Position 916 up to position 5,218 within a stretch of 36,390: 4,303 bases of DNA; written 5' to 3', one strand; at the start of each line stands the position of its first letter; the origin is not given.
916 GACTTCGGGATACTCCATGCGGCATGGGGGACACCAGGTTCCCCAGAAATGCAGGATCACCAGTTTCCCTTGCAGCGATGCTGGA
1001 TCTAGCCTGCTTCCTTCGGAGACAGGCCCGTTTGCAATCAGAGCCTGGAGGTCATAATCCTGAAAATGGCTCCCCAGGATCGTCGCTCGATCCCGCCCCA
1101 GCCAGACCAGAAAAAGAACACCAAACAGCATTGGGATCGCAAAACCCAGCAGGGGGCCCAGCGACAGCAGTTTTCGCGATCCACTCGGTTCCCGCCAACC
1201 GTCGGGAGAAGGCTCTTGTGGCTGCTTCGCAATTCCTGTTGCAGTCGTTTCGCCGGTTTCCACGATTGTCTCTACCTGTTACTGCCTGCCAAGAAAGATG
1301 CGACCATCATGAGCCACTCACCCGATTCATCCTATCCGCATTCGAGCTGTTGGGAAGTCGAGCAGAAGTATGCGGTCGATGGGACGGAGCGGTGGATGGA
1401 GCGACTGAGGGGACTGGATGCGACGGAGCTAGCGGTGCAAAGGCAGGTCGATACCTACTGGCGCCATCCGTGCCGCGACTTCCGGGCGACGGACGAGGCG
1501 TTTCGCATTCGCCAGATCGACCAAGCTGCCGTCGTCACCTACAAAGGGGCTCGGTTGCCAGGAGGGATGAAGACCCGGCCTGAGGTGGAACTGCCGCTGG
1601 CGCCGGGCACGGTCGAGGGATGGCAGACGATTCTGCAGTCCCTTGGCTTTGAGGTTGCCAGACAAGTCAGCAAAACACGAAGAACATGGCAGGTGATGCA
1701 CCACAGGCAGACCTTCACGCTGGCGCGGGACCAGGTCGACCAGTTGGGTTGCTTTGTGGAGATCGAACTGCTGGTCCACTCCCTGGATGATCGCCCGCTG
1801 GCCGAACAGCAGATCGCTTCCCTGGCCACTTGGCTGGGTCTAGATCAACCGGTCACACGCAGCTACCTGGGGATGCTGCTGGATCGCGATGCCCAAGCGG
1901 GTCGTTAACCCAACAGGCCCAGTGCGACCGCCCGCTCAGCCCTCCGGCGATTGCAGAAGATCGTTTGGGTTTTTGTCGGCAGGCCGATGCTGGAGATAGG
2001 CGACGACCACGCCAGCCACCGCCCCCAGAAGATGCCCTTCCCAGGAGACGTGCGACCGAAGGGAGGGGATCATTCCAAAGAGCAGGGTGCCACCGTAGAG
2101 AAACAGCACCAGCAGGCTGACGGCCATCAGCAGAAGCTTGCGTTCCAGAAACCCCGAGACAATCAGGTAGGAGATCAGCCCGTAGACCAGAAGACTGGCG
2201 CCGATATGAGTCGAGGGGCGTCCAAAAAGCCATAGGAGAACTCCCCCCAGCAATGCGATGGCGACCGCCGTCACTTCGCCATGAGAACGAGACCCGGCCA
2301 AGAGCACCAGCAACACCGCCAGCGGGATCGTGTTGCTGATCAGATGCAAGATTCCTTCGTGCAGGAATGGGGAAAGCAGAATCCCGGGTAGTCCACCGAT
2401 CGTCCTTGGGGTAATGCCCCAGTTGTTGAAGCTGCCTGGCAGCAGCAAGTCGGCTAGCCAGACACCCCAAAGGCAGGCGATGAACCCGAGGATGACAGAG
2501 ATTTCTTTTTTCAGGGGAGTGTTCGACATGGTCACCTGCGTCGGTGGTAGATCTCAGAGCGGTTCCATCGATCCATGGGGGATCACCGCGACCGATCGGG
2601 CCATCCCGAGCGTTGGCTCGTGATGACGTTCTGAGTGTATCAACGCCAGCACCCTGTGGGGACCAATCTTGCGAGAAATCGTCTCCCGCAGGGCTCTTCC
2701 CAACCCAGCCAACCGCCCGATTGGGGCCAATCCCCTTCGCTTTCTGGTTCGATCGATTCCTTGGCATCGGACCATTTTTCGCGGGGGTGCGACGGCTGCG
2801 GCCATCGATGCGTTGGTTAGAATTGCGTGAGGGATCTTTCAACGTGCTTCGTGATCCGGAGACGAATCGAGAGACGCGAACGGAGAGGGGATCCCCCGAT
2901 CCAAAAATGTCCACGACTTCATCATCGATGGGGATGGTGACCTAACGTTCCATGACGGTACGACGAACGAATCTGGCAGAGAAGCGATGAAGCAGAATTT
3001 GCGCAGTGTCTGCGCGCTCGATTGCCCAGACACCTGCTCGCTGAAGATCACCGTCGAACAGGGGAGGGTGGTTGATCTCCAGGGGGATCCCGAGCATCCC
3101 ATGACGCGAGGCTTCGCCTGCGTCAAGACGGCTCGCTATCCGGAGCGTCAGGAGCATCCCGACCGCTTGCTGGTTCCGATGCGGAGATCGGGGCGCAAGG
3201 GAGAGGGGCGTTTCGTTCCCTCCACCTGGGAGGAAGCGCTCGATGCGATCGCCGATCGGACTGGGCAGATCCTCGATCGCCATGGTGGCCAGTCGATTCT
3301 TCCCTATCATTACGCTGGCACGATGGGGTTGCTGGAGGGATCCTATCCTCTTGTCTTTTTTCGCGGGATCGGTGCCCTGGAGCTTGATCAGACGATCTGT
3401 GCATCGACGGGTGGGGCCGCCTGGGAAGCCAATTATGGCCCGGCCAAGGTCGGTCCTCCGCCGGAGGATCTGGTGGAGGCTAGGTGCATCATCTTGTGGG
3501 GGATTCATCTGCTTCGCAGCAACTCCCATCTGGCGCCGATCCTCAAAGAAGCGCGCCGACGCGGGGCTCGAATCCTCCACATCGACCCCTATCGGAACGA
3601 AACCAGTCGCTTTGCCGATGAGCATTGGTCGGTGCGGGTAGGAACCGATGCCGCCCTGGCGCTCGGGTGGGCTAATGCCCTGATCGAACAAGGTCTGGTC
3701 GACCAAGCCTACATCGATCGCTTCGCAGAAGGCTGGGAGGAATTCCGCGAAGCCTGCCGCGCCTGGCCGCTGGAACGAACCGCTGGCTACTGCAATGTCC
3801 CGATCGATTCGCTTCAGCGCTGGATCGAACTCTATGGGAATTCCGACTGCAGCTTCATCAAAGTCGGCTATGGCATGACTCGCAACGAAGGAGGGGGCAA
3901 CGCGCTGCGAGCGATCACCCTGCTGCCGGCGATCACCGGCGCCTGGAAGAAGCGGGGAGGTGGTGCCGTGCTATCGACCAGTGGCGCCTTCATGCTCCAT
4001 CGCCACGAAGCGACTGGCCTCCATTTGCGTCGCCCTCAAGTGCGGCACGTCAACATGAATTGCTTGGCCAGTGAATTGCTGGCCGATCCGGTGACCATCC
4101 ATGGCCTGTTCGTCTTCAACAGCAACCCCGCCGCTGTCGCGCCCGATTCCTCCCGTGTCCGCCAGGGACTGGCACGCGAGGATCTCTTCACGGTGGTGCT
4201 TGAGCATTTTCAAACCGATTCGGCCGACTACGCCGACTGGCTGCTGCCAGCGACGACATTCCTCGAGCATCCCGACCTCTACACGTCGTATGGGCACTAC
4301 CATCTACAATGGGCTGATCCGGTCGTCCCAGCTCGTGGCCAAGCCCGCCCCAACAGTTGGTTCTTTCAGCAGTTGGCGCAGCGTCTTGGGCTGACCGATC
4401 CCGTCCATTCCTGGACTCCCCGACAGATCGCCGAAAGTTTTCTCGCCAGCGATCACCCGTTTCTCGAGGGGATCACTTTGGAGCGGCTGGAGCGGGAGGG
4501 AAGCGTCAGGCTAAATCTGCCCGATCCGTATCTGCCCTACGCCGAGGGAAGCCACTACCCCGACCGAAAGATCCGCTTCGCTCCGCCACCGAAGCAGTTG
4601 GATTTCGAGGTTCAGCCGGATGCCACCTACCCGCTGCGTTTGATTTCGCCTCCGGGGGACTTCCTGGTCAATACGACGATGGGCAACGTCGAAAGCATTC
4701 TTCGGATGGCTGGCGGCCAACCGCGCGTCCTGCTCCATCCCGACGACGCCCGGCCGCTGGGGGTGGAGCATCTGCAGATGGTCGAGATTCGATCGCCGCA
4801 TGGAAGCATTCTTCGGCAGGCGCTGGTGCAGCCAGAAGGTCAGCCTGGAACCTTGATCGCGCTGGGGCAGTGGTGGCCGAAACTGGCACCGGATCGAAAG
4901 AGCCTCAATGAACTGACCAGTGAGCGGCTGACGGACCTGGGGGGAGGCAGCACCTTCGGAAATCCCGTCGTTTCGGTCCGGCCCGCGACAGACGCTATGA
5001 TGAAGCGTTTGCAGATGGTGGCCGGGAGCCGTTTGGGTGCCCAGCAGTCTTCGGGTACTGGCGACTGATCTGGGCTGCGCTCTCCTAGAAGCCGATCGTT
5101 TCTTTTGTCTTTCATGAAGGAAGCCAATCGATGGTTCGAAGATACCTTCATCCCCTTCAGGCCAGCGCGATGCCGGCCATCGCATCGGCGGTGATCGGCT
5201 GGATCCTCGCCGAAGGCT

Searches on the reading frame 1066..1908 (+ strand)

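Call 69: search_protein_families(library=pfam, proteins=[window:1066-1908:+], max_evalue=0.001)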
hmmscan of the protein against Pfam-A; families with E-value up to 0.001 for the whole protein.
window:1066-1908:+ (280 aa): 1 family
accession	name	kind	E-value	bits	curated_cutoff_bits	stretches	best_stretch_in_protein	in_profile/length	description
PF01928.26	CYTH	-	1.6e-26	93.7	23.2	1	97-261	3-171/179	CYTH domain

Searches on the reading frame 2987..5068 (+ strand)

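Call 4: search_protein_families(library=pfam, proteins=[window:2987-5068:+], max_evalue=0.01)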
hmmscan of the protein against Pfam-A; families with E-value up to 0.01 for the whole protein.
window:2987-5068:+ (693 aa): 3 families
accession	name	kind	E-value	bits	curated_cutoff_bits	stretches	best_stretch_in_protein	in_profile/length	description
PF00384.28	Molybdopterin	-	1.2e-42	146.7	24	1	60-465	1-352/353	Molybdopterin oxidoreductase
PF01568.27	Molydop_binding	-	5.8e-16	58.9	26.8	1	550-657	1-106/110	Molydopterin dinucleotide binding domain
PF04879.21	Molybdop_Fe4S4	-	3.5e-11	43.3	22.7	1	6-54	5-52/55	Molybdopterin oxidoreductase Fe4S4 domain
